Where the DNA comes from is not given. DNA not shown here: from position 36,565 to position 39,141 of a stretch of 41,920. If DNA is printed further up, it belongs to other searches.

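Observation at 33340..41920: Secretion/pilus-type ATPase in a locus with no platform protein or pilins: candidate undescribed cell-surface apparatus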

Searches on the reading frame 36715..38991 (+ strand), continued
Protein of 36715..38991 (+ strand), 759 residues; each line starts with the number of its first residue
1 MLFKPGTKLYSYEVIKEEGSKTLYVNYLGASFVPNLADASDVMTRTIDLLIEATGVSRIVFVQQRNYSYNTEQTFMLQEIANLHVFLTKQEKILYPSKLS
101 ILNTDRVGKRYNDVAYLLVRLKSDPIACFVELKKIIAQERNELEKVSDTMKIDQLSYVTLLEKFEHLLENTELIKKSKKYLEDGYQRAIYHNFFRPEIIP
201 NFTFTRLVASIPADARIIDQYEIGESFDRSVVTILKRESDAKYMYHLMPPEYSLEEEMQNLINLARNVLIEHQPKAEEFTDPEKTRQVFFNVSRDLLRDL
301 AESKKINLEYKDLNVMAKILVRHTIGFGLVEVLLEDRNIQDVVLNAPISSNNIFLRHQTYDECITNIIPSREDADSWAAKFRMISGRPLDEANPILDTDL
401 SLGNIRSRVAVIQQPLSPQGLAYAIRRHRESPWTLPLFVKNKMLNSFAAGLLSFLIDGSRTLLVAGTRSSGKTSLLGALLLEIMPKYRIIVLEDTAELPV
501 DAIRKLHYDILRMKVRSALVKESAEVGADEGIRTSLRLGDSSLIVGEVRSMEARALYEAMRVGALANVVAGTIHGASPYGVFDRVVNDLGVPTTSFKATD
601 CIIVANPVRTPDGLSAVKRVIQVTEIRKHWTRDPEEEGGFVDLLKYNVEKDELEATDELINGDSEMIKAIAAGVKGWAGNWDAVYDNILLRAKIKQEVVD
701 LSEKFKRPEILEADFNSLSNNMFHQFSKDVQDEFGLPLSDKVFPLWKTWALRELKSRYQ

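Call 41: fold_search(model_id=the predicted structure, library=pdb)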
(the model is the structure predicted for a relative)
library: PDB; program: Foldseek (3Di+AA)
matches with E <= 10: 176; with E <= 0.001: 0
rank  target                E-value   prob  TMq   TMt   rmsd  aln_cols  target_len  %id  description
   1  6jb3                  2.2e-01  0.10  0.10  0.10  38.0       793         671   12  Structure of SUR1 subunit bound with repaglinide (released 2019-05-22)
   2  6xr1                  3.1e-01  0.16  0.11  0.14  33.0       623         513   10  Computationally designed right-handed alpha/alpha single-chain toroid with 9 repeats (released 2021-07-14)
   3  3p8c_B                4.5e-01  0.05  0.08  0.06  39.4       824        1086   11  Structure and Control of the Actin Regulatory WAVE Complex (released 2010-12-01)
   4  6bfi_A                5.2e-01  0.06  0.08  0.08  35.2       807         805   11  Vinculin homolog in a sponge (phylum Porifera) reveals vertebrate-like cell adhesions involved in early multicellular  (released 2018-06-13)
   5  9b43                  1.0e+00  0.06  0.09  0.09  30.5       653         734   10  Mycolicibacterium smegmatis MmpL4 structure (released 2024-10-02)
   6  3jc8_Ca               1.3e+00  0.25  0.14  0.27  23.5       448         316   13  Architectural model of the type IVa pilus machine in a piliated state (released 2016-03-16)
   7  6bs9_A                1.3e+00  0.92  0.12  0.50   4.8       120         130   17  Stage III sporulation protein AB (SpoIIIAB) (released 2018-01-17)
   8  2j68                  1.3e+00  0.09  0.08  0.08  39.3       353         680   12  Bacterial dynamin-like protein BDLP, GDP bound (released 2006-12-04)
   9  8ti2_E                1.4e+00  0.05  0.12  0.07  36.2      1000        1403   11  Cryo-EM structure of a SUR1/Kir6.2-Q52R ATP-sensitive potassium channel in the presence of PIP2 in the open conformati (released 2024-04-03)
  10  6nr7                  1.4e+00  0.04  0.10  0.08  29.3       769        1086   11  Rerefinement of chicken vinculin (released 2020-01-29)
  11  8zbr                  1.4e+00  0.04  0.10  0.07  39.0       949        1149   11  Cryo-EM structure of nanodisc-reconstituted wildtype human MRP4 (apo-form) (released 2025-04-09)
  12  6o3e_A                1.4e+00  0.10  0.15  0.17  25.6       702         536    9  mouse aE-catenin 82-883 (released 2019-11-13)
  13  8ti1_E                1.5e+00  0.04  0.10  0.08  37.2       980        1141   11  Cryo-EM structure of a SUR1/Kir6.2-Q52R ATP-sensitive potassium channel in the presence of PIP2 in the open conformati (released 2024-04-03)
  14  8y6i_A                1.5e+00  0.06  0.14  0.15  32.9       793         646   13  P-glycoprotein in complex with UIC2 Fab and triple elacridar molecules in nanodisc (released 2024-04-17)
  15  8izp                  1.5e+00  0.04  0.11  0.08  40.2      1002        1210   11  Multidrug resistance-associated protein 3 (released 2024-04-10)
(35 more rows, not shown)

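Call 44: search_dna_similar(query=window:36715-38991:+, collection=plasmids, mode=protein, max_rows=25)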
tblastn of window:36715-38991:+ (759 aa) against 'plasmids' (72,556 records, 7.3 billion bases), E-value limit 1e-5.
Records with a match: 2069; places in all: 2274; records where one place covers at least 80% of the query: 0.
Best place of each record, by identity: <60% 2069.
By first word of the organism name: Rhizobium 251; Bacillus 246; Agrobacterium 180; Ralstonia 141; Streptomyces 137; Sinorhizobium 118; Campylobacter 106; Vibrio 86; Xanthomonas 81; Enterobacter 51; and 154 more.
By predicted mobility (MOB-suite, as given by PLSDB): conjugative 874; non-mobilizable 789; mobilizable 406.
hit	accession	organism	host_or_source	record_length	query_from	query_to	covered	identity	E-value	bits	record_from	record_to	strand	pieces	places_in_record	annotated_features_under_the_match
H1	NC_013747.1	Haloterrigena turkmenica DSM 5511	-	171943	319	603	38%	42.5%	5e-54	210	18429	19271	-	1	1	type II/IV secretion system ATPase subunit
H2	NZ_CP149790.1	Haloterrigena sp. KLK7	cell culture,salt lake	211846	319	602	37%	42.3%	5e-53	207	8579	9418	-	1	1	type II/IV secretion system ATPase subunit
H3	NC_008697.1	Nocardioides sp. JS614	-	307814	240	660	55%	26.7%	3e-15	88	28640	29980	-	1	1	ATPase, T2SS/T4P/T4SS family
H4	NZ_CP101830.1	Pelagibacterium sp. H642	soil,desert land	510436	282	663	50%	28.7%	6e-23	113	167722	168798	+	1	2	CpaF family protein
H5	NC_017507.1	Marinobacter adhaerens HP15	German Wadden Sea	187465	255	634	50%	27.9%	8e-15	87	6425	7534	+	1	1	CpaF family protein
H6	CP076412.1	Ralstonia wenshanensis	soil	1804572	200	578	50%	26.9%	5e-22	110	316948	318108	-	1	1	CpaF family protein | CpaE family protein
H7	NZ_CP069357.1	Microvirga sp. VF16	Vachellia farnesiana,Cell culture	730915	294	652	47%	28.2%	3e-22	110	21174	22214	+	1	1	CpaF family protein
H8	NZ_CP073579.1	Photobacterium sp. GJ3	-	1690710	287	627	45%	29.3%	2e-23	115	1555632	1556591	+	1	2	record has no annotation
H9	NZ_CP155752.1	Sphingomonas parapaucimobilis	Chinese cabbage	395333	274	626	47%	28.0%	1e-16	92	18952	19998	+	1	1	CpaF family protein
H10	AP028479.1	Serratia marcescens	Homo sapiens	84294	287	626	45%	28.7%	2e-23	114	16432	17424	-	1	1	tight adherance operon protein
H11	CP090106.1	Sinorhizobium meliloti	Medicago,Cell culture,Plant nodule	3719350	294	652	47%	27.0%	2e-20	104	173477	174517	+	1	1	tadA: Flp pilus assembly complex ATPase component TadA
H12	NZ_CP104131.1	Sinorhizobium sp. K101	Phaseolus vulgaris,cell ...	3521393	294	652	47%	27.0%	6e-20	103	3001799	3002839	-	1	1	none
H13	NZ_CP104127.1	Sinorhizobium sp. M103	Phaseolus vulgaris,cell ...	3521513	294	652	47%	27.0%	6e-20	103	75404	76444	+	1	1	none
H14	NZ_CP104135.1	Sinorhizobium sp. C101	Phaseolus vulgaris,cell ...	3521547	294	652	47%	27.0%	6e-20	103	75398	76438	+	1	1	none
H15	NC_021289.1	Caballeronia insecticola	-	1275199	304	626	43%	30.0%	7e-25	119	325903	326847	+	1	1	none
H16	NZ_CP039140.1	Haloferax mediterranei ATCC 33500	Cell culture,Spain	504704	300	677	50%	25.5%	2e-19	101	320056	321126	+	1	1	none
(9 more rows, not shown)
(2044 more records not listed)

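Call 45: get_annotated_region(hit=H1, flank=9000)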
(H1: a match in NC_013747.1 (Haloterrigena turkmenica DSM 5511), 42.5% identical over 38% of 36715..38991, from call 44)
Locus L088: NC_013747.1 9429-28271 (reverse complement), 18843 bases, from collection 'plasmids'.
description: Haloterrigena turkmenica DSM 5511 plasmid pHTUR04, complete sequence
organism: Haloterrigena turkmenica DSM 5511 (NCBI taxid 543526)
taxonomy: Archaea; Euryarchaeota; Halobacteria; Halobacteriales; Natrialbaceae; Haloterrigena; Haloterrigena turkmenica; Haloterrigena turkmenica DSM 5511
host: -; source: -; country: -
typing (MOB-suite, as given by PLSDB): non-mobilizable
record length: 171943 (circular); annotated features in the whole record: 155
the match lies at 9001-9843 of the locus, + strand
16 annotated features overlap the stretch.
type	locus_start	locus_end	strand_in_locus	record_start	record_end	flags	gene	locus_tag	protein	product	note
CDS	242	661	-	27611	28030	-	-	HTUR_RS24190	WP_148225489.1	hypothetical protein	-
CDS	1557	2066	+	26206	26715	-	-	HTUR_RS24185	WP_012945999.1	hypothetical protein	-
CDS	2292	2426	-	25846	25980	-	-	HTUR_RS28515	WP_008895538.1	hypothetical protein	-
CDS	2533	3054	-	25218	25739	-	-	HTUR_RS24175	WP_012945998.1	SHOCT domain-containing protein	-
CDS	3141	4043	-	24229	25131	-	-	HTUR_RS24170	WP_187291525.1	ribonucleotide-diphosphate reductase subunit beta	GO:0009263 - deoxyribonucleotide biosynthetic process [Evidence IEA]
CDS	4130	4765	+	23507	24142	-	-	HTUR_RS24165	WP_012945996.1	helix-turn-helix domain-containing protein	-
CDS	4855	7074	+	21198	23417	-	-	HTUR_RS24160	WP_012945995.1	AAA family ATPase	-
CDS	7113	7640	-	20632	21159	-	-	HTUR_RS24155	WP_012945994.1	hypothetical protein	-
CDS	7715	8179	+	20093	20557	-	-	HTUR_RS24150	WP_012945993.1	hypothetical protein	-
CDS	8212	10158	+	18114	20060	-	-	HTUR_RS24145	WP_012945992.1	type II/IV secretion system ATPase subunit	-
CDS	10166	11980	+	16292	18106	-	-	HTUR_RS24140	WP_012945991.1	secretion system protein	-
CDS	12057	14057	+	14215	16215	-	-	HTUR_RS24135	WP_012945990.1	DEAD/DEAH box helicase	-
CDS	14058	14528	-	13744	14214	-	-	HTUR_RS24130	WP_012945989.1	hypothetical protein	-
CDS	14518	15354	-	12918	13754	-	-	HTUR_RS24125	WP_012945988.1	ParA family protein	-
CDS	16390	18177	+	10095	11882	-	-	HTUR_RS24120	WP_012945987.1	DUF87 domain-containing protein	-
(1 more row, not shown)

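Call 47: search_protein_families(library=pfam, proteins=[L088:10166-11977:+, L088:8212-10155:+, L088:7715-8176:+, L088:7116-7640:-], max_evalue=0.1)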
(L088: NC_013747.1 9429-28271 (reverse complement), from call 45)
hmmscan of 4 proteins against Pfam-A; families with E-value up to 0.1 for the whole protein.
L088:10166-11977:+ (604 aa): 0 families

L088:8212-10155:+ (648 aa): 9 families
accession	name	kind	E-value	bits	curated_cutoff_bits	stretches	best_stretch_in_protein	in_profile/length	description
PF00437.27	T2SSE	-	4.5e-20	72.1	24.9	1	285-540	25-268/370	Type II/IV secretion system protein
PF00005.33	ABC_tran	-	0.00026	22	25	1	399-489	7-80/137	ABC transporter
PF13401.12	AAA_22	-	0.0037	18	27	1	406-488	8-92/130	AAA domain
PF25199.1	nSTAND_NTPase5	-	0.0063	16.8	34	1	406-441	44-80/145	Novel STAND NTPase 5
PF13191.12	AAA_16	-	0.012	16.6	32.6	1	405-500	26-119/167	AAA ATPase domain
PF13555.12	AAA_29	-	0.019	15.1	27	1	401-431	20-50/61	P-loop containing region of AAA domain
PF06414.18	Zeta_toxin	-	0.032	14.1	22.3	1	401-436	14-49/199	Zeta toxin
PF13173.12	AAA_14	-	0.063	13.7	27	0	407-438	6-39/129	AAA domain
PF00009.33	GTP_EFTU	-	0.077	13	26.5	0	407-431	7-31/188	Elongation factor Tu GTP binding domain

L088:7715-8176:+ (154 aa): 1 family
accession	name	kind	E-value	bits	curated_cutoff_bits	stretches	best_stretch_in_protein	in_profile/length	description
PF23993.1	DUF7311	-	8.5e-51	172.9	27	1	1-151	1-149/150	Domain of unknown function (DUF7311)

L088:7116-7640:- (175 aa): 3 families
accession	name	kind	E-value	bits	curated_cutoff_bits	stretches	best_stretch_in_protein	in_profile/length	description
PF24107.1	DUF7382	-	2e-09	37.6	27.4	1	62-120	4-58/65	Domain of unknown function (DUF7382)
PF02369.22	Big_1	-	0.096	13.2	34.9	0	75-112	11-51/93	Bacterial Ig-like domain (group 1)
PF11589.14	DUF3244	-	0.099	13.1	25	0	63-106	21-64/96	Domain of unknown function (DUF3244)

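Call 49: search_protein_families(library=ncbifam, proteins=[L088:10166-11977:+, P0122, window:36715-38991:+], max_evalue=0.1)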
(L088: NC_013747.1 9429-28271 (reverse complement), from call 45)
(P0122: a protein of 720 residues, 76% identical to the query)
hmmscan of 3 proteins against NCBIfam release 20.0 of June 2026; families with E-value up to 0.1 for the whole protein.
L088:10166-11977:+ (604 aa): 0 families

P0122 (720 aa): 0 families

window:36715-38991:+ (759 aa): 11 families
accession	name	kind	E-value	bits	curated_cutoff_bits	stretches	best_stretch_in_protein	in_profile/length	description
NF058587.1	archaellum_moto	equivalog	1.9e-39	135.9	550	1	278-700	112-501/527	archaellum flagellar ATPase motor FlaI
TIGR03819.1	heli_sec_ATPase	hypoth_equivalog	3.2e-37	128.5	373.15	1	313-585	38-297/340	TadA family conjugal transfer-associated ATPase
TIGR02782.1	TrbB_P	equivalog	8.1e-21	74.6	304.55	1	331-585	15-252/303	P-type conjugative transfer ATPase TrbB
NF010469.0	PRK13894.1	subfamily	4.3e-16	59.2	508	1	316-585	14-264/320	conjugal transfer ATPase TrbB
NF053672.1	bindosome_BasE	exception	1.1e-15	57.3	1000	1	297-608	109-410/512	bindosome assembly system ATPase subunit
TIGR02788.1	VirB11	equivalog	4.5e-15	55.5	249.95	1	452-587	137-264/308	P-type DNA transfer ATPase VirB11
NF010407.0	PRK13833.1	subfamily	3e-11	43.3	499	1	389-582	77-256/323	conjugal transfer protein TrbB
NF041000.1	ATPase_ComGA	equivalog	2.3e-10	39.9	300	1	460-602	129-258/267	competence type IV pilus ATPase ComGA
NF010425.0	PRK13851.1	equivalog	3.5e-10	39.3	461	1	450-585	149-280/344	type IV secretion system protein VirB11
NF010475.0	PRK13900.1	equivalog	4.7e-09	35.8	389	1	437-581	142-275/333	type IV secretion system ATPase VirB11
NF053534.1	T4PilAsmATPsTfpB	equivalog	0.035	12.5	850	1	462-603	339-466/584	type IV pilus assembly ATPase TfpB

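Call 50: get_annotated_region(hit=H16, flank=6000)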
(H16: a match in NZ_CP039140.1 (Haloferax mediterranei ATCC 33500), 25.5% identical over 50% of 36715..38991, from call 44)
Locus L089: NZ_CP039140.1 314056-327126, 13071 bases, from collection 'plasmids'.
description: Haloferax mediterranei ATCC 33500 plasmid pHME505, complete sequence
organism: Haloferax mediterranei ATCC 33500 (NCBI taxid 523841)
taxonomy: Archaea; Euryarchaeota; Halobacteria; Halobacteriales; Haloferacaceae; Haloferax; Haloferax mediterranei; Haloferax mediterranei ATCC 33500
host: -; source: Cell culture,Spain; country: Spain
typing (MOB-suite, as given by PLSDB): non-mobilizable
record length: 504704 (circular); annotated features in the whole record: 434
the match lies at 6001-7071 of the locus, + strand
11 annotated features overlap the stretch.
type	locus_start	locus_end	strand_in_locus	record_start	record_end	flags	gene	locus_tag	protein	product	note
CDS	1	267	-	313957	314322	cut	-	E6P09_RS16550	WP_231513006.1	VOC family protein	-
CDS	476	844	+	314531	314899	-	-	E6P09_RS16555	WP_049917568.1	hypothetical protein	-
CDS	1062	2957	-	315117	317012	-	-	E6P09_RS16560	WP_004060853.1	hypothetical protein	-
CDS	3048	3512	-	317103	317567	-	-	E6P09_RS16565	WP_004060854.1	type IV pilin N-terminal domain-containing protein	-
CDS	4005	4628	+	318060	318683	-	-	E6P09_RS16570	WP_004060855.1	hypothetical protein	-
CDS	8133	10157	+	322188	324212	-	-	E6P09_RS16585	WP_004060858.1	type II secretion system F family protein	-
CDS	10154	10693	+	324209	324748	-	-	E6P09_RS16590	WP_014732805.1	hypothetical protein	-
CDS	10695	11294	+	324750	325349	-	-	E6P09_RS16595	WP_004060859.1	hypothetical protein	-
CDS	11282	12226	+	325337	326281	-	-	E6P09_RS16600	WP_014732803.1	hypothetical protein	-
CDS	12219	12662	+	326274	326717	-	-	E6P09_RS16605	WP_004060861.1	hypothetical protein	-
CDS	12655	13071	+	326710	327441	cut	-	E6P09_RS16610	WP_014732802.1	hypothetical protein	-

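Call 52: search_protein_families(library=pfam, proteins=[L089:8133-10154:+], max_evalue=0.01)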
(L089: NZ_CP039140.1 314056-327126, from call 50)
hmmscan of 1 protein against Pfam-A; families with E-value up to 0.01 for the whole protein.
L089:8133-10154:+ (674 aa): 1 family
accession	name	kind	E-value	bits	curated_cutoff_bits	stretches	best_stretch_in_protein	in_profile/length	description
PF00482.28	T2SSF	-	1.2e-25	90.3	25.2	2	467-592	1-123/125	Type II secretion system (T2SS), protein F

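Call 54: search_dna_similar(query=L089:8133-10154:+, collection=plasmids, mode=protein, max_rows=40, rows=spread)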
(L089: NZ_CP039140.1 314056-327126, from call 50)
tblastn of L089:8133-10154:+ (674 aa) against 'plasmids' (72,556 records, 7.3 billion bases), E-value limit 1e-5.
Records with a match: 5; places in all: 5; records where one place covers at least 80% of the query: 4.
Best place of each record, by identity: >=99% 2; <60% 3.
By first word of the organism name: Haloferax 2; Halobaculum 1; Salinibaculum 1; Natronorubrum 1.
By predicted mobility (MOB-suite, as given by PLSDB): non-mobilizable 5.
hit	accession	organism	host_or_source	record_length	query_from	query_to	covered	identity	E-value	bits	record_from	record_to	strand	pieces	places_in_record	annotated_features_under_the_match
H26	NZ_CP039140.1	Haloferax mediterranei ATCC 33500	Cell culture,Spain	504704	1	668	99%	100.0%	0e+0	1147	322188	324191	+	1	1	type II secretion system F family protein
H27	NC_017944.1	Haloferax mediterranei ATCC 33500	-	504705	1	668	99%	100.0%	0e+0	1147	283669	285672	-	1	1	type II secretion system F family protein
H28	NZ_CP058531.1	Halobaculum halophilum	cell culture,sediment in salt lake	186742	1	674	100%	58.7%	0e+0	681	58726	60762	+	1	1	type II secretion system F family protein | type II/IV secretion system ATPase subunit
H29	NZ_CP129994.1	Salinibaculum sp. KK48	cell culture,sediment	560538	15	670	97%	37.4%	2e-111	377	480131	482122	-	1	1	type II secretion system F family protein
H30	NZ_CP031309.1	Natronorubrum bangense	Cell culture,The Bange salt-alkaline ...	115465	139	595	43%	29.3%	1e-14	171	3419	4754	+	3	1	type II secretion system F family protein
